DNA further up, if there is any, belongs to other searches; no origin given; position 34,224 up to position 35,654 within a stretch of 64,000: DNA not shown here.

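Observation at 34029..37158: Opposite-strand island of uncharacterised genes inserted in the conserved nusA-infB-(nrnA)...rpsO-pnp neighbourhood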

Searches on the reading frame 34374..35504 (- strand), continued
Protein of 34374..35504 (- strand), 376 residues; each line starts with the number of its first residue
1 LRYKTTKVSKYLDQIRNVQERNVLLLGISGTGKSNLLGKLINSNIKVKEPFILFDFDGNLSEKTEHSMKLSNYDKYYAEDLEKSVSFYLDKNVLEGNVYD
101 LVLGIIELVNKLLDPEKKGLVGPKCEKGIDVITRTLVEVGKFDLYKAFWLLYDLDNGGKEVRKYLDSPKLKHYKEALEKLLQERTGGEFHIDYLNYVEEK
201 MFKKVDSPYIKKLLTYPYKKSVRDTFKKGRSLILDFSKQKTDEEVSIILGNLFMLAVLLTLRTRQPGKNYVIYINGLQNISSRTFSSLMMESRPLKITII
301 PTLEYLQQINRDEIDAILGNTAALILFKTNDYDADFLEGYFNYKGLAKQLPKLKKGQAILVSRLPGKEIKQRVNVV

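Call 26: search_solved_structures(query=window:34374-35504:-, max_evalue=10, show_alignments=2)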
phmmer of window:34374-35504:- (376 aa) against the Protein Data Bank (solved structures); distinct sequences matched with E-value up to 10: 4.
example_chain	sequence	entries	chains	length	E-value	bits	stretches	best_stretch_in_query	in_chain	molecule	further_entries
1ory_A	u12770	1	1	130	0.08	15.6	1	71-165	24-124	flagellar protein FliS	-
1orj_A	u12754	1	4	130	0.084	15.6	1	72-165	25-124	flagellar protein FliS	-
8zn7_D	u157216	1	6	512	1.3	11.7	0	22-90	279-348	KaiC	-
9bt4_C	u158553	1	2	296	1.7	11.3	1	134-190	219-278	Pyruvate:Ferredoxin Oxidoreductase, subunit beta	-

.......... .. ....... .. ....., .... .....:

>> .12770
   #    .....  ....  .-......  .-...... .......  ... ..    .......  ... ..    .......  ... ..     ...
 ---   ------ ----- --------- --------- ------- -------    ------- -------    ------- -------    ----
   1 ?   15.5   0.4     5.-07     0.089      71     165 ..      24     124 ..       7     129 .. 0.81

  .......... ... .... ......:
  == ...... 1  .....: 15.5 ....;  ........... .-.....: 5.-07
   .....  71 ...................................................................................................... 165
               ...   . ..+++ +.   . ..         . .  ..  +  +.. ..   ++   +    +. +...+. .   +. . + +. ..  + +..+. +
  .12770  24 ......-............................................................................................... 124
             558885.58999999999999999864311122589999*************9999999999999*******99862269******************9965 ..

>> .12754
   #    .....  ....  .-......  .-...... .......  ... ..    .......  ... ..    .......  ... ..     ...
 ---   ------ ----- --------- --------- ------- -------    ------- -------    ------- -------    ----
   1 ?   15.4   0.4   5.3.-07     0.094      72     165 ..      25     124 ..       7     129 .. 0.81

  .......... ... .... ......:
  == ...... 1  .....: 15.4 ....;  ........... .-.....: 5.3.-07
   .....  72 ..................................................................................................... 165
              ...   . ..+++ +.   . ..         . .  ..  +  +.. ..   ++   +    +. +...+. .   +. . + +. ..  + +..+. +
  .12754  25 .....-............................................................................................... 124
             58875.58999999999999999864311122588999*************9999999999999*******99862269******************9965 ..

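Call 28: find_encoding_contigs(protein=P0005, flank=10000)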
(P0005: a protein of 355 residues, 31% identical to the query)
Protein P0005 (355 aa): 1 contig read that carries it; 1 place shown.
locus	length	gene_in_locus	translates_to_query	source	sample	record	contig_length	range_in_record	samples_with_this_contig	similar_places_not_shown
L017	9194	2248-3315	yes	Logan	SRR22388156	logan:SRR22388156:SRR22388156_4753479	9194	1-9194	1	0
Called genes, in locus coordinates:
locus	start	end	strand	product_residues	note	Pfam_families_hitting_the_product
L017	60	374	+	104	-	PF03819:MazG (weak)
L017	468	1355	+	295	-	PF10706:Aminoglyc_resit (weak)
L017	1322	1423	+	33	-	-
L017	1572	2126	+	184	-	PF03575:Peptidase_S51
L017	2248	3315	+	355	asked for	-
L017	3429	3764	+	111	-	-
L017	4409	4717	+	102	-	-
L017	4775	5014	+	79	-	-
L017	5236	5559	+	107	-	-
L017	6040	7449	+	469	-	PF03193:RsgA_GTPase (faint), PF13476:AAA_23 (faint), PF25199:nSTAND_NTPase5 (faint), PF00005:ABC_tran, PF02463:SMC_N (faint), PF13175:AAA_15 (faint), PF13191:AAA_16 (faint), PF00005:ABC_tran, +7 more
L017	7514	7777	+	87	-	-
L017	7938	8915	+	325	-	PF01170:UPF0020 (weak)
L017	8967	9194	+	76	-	?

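Call 52: predict_structure(alignment_id=A3)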
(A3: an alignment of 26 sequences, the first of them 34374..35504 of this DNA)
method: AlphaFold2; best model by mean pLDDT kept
length: 376 residues; sequences in the alignment: 26
mean_pLDDT: 82.6   pTM: 0.85
mean pLDDT of the five models: 82.6, 81.6, 81.1, 80.1, 78.1
residues with pLDDT >= 90: 159; 70-90: 160; 50-70: 43; < 50: 14
segments of 3 or more residues with pLDDT < 50: 1-6, 366-372
pLDDT, mean of each block of 10 residues (from residue 1): 42 66 94 93 91 94 86 83 81 78 90 84 85 87 83 71 74 78 64 67 74 80 91 83 83 93 88 95 91 94 95 91 93 95 91 91 55 52
secondary structure, 60 per line:
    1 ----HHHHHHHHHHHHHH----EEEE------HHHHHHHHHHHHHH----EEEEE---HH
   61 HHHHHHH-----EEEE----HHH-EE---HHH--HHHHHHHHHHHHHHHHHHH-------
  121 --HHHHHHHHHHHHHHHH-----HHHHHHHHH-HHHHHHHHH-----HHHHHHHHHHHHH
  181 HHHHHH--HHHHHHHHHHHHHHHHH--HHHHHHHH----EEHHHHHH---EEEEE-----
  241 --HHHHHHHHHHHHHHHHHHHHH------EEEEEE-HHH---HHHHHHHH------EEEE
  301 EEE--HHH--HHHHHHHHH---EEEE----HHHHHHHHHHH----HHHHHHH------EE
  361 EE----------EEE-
elements in order: H5-18 E23-26 H33-46 E51-55 H59-67 E73-76 H95-113 H123-138 H144-152 H154-162 H168-186 H189-205 H208-215 H222-227 E231-235 H243-263 E270-275 H283-290 E297-303 H311-319 E323-326 H331-341 H346-352 E359-362 E373-375

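Call 57: fold_search(model_id=the predicted structure, library=pdb)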
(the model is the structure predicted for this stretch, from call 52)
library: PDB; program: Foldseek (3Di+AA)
matches with E <= 10: 973; with E <= 0.001: 95
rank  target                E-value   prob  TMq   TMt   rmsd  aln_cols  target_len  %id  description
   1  1e9s_A                7.7e-11  1.00  0.65  0.58   5.5       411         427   13  Bacterial conjugative coupling protein TrwBdeltaN70. Unbound monoclinic form. (released 2001-02-06)
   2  1e9s_I                9.5e-11  1.00  0.66  0.59   5.3       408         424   12  Bacterial conjugative coupling protein TrwBdeltaN70. Unbound monoclinic form. (released 2001-02-06)
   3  1e9s_L                1.2e-10  1.00  0.65  0.58   5.5       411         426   13  Bacterial conjugative coupling protein TrwBdeltaN70. Unbound monoclinic form. (released 2001-02-06)
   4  1e9s_J                1.9e-10  1.00  0.65  0.58   5.5       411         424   13  Bacterial conjugative coupling protein TrwBdeltaN70. Unbound monoclinic form. (released 2001-02-06)
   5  1e9s_F                2.0e-10  1.00  0.67  0.60   5.9       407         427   14  Bacterial conjugative coupling protein TrwBdeltaN70. Unbound monoclinic form. (released 2001-02-06)
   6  1e9s_K                2.1e-10  1.00  0.66  0.60   5.2       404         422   14  Bacterial conjugative coupling protein TrwBdeltaN70. Unbound monoclinic form. (released 2001-02-06)
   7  1e9s_D                3.5e-10  1.00  0.65  0.59   5.7       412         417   13  Bacterial conjugative coupling protein TrwBdeltaN70. Unbound monoclinic form. (released 2001-02-06)
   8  1e9s_B                3.6e-10  1.00  0.67  0.61   4.6       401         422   13  Bacterial conjugative coupling protein TrwBdeltaN70. Unbound monoclinic form. (released 2001-02-06)
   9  1e9s_M                3.6e-10  1.00  0.67  0.60   5.3       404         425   14  Bacterial conjugative coupling protein TrwBdeltaN70. Unbound monoclinic form. (released 2001-02-06)
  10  1e9s_E                4.0e-10  1.00  0.65  0.59   5.7       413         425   14  Bacterial conjugative coupling protein TrwBdeltaN70. Unbound monoclinic form. (released 2001-02-06)
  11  1e9s_G                4.7e-10  1.00  0.66  0.59   5.4       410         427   14  Bacterial conjugative coupling protein TrwBdeltaN70. Unbound monoclinic form. (released 2001-02-06)
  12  1e9s_H                5.0e-10  1.00  0.64  0.58   5.7       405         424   14  Bacterial conjugative coupling protein TrwBdeltaN70. Unbound monoclinic form. (released 2001-02-06)
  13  1gl6_E                5.5e-10  1.00  0.66  0.60   5.2       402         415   14  Plasmid coupling protein TrwB in complex with the non-hydrolysable GTP analogue GDPNP (released 2002-05-16)
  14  1e9r_G                6.1e-10  1.00  0.66  0.60   4.7       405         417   14  Bacterial conjugative coupling protein TrwBdeltaN70. Trigonal form in complex with sulphate. (released 2001-02-06)
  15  1e9r_A                7.1e-10  1.00  0.66  0.60   5.2       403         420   14  Bacterial conjugative coupling protein TrwBdeltaN70. Trigonal form in complex with sulphate. (released 2001-02-06)
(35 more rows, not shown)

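Call 67: list_cluster_members(proteins=[P0005, P0008, P0022, P0030, P0032, P0041, P0088, P0006, P0007, P0012])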
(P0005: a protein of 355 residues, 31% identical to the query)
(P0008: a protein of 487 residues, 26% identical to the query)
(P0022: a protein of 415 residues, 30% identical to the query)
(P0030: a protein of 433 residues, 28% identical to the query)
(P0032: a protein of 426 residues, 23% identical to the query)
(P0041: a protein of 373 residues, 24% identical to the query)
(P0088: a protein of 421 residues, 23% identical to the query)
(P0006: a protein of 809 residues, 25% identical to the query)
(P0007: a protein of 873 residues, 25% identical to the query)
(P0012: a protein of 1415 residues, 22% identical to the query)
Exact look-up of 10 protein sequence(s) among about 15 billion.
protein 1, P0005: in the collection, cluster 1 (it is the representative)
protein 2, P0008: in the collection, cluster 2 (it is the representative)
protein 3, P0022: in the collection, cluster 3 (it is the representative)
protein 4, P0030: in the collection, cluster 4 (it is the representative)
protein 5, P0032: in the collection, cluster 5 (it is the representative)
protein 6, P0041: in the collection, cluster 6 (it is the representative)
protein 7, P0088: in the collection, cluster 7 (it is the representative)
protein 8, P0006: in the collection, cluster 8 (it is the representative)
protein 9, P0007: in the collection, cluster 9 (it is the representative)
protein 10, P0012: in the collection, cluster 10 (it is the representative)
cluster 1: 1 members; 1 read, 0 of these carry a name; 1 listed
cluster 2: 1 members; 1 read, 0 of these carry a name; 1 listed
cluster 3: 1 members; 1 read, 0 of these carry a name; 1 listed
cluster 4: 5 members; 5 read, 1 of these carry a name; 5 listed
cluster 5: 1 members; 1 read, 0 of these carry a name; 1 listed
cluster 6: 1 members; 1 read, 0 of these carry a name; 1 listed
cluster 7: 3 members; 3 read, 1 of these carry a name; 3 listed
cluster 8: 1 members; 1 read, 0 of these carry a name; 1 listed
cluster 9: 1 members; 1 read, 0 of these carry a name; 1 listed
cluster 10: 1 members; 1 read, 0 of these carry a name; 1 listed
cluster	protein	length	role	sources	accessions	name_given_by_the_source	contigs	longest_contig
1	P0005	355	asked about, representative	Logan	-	-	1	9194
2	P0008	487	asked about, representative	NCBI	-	-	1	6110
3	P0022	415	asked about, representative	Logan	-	-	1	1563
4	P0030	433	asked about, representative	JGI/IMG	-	-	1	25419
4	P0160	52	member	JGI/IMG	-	peroxiredoxin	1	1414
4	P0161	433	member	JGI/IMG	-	-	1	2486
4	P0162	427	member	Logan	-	-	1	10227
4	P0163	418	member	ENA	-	-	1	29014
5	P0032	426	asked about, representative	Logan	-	-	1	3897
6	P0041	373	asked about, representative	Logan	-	-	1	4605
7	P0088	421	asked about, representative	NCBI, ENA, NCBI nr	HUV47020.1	MAG TPA: hypothetical protein VMW29_02700 [Candidatus Bathyarchaeia archaeon] | hypothetical protein [Candidatus Bathyarchaeia archaeon]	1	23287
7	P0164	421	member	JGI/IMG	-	-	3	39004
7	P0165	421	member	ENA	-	-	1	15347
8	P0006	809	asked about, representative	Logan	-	-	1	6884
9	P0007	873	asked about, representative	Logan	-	-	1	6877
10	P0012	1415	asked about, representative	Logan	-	-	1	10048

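Call 77: search_solved_structures(query=A3, max_evalue=0.01)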
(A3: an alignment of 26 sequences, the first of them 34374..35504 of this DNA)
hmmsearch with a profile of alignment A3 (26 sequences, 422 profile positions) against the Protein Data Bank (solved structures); distinct sequences matched with E-value up to 0.01: 24.
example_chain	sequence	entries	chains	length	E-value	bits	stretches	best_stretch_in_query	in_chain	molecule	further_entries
1gl6_A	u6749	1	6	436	1.6e-12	50.1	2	23-72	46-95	ATPASE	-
1e9r_A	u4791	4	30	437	1.6e-12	50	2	23-72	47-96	CONJUGAL TRANSFER PROTEIN TRWB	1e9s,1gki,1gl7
6sz9_A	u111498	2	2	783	3.1e-09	39.2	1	7-319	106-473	IcmO (DotL)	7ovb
8xau_A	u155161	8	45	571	4.9e-06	28.7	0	290-364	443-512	ATP-binding protein | HerA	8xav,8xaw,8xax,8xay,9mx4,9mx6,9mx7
8wiv_A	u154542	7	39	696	2.3e-05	26.5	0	29-72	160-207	Helicase HerA central domain-containing protein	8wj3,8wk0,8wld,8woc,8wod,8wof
9x1l_A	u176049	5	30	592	2.4e-05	26.4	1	19-78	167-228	DNA helicase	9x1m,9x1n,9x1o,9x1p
7es4_A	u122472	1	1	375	3.1e-05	26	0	259-318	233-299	DNA phosphorothioation-dependent restriction protein DptH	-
8yho_A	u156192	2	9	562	5.8e-05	25.2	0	29-51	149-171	DUF87 domain-containing protein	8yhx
4d2i_A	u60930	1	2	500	9.8e-05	24.4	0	16-75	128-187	HERA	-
11kk_A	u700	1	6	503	0.00011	24.3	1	21-70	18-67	HerA like helicase YjgR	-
4nh0_A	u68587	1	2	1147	0.00013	24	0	31-53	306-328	Cell divisionFtsK/SpoIIIE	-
8bns_A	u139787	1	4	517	0.00088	21.3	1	28-94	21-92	AAA ATPase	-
9c1m_M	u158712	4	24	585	0.00089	21.3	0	13-50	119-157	ATP-binding protein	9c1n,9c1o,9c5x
8j4u_M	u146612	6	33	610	0.0011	21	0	26-72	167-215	Nucleoside triphosphate hydrolase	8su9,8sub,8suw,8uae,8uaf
8bnv_A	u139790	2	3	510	0.0033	19.4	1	28-74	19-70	AAA family ATPase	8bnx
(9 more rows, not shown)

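Call 89: find_encoding_contigs(protein=P0030, flank=6000, max_places=2)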
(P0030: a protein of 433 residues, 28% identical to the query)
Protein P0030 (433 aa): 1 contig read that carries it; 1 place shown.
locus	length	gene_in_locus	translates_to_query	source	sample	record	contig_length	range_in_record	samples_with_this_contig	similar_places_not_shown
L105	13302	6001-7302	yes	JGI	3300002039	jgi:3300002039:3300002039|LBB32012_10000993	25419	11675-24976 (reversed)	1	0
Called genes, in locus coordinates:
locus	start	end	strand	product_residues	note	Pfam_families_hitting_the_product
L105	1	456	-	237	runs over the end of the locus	PF07589:PEP_exosort_dom (weak)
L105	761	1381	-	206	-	PF04862:DUF642 (weak), PF07589:PEP_exosort_dom (weak)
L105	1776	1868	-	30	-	-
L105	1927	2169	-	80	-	PF13560:HTH_31, PF13443:HTH_26, PF01381:HTH_3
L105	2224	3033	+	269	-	PF07589:PEP_exosort_dom (weak)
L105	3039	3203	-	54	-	-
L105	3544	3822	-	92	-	-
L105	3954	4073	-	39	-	-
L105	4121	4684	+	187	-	-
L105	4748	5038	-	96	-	-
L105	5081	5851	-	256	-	PF02384:N6_Mtase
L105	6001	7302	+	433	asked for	PF10412:TrwB_AAD_bind (faint), PF12696:TraG-D_C (faint)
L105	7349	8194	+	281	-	-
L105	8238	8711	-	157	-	-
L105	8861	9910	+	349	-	PF01807:Zn_ribbon_DnaG, PF08275:DNAG_N (weak), PF13155:Toprim_2, PF13662:Toprim_4 (weak)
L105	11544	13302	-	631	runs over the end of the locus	PF01935:DUF87 (weak), PF10412:TrwB_AAD_bind (faint), PF12696:TraG-D_C (faint)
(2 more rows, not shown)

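Call 90: find_encoding_contigs(protein=P0041, flank=6000, max_places=2)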
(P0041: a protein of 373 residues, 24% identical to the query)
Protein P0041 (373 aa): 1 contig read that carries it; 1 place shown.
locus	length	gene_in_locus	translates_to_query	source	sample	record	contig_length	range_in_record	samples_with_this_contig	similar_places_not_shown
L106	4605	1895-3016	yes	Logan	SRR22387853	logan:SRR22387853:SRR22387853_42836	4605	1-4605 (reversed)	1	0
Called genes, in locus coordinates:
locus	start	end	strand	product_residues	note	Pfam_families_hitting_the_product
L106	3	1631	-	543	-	?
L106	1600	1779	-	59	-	-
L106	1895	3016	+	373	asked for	-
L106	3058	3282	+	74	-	PF13560:HTH_31, PF12844:HTH_19, PF01381:HTH_3, PF13413:HTH_25 (weak), PF13443:HTH_26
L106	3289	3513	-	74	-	-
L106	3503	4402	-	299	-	PF00892:EamA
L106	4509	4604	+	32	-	?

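Call 91: fold_search(model_id=the predicted structure, library=viral)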
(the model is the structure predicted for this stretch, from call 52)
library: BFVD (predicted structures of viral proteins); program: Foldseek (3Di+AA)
matches with E <= 10: 571; with E <= 0.001: 18
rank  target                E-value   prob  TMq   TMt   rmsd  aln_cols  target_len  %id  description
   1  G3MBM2                5.1e-14  1.00  0.74  0.36   5.9       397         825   17  Gp156 [Bacillus phage G]
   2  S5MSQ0                4.1e-12  1.00  0.73  0.33   4.8       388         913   13  Lipid A export ATP-binding/permease protein Msb [Bacillus phage JL]
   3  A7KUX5                2.8e-11  1.00  0.71  0.36   4.6       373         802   10  (no name in the UniProt tables at hand)
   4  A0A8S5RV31            4.1e-10  1.00  0.59  0.32  10.7       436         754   13  Conjugal transfer protein [Siphoviridae sp. ctHip2]
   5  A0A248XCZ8            1.1e-07  1.00  0.57  0.45   6.9       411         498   12  Helicase HerA-like C-terminal domain-containing protein [Klebsiella phage YMC16/01/N133_KPN_BP]
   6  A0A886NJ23            3.6e-06  1.00  0.29  0.28  19.5       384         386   12  (no name in the UniProt tables at hand)
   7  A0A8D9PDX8            7.0e-06  1.00  0.42  0.52   6.8       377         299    9  NTPase [Corticoviridae sp.]
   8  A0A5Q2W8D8            7.4e-06  1.00  0.51  0.45   8.8       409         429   13  (no name in the UniProt tables at hand)
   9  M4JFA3                1.1e-05  1.00  0.38  0.58  12.9       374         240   10  Putative ATPase [Haloarcula hispanica virus PH1]
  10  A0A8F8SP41            1.4e-05  1.00  0.31  0.34  18.8       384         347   12  (no name in the UniProt tables at hand)
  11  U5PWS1                8.9e-05  1.00  0.37  0.56   2.7       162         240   17  Uncharacterized protein [Bacillus phage Slash]
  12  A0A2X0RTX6            9.3e-05  1.00  0.33  0.34  18.6       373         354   12  B354L [African swine fever virus]
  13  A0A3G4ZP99            1.5e-04  0.99  0.28  0.22  30.6       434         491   12  P-loop NTPase domain protein [Terrestrivirus sp.]
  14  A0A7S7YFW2            3.2e-04  1.00  0.32  0.37  15.7       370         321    8  VV A32-like packaging ATPase [Medusavirus stheno T3]
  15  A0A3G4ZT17            3.6e-04  1.00  0.32  0.31  18.0       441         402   12  Packaging ATPase [Dasosvirus sp.]
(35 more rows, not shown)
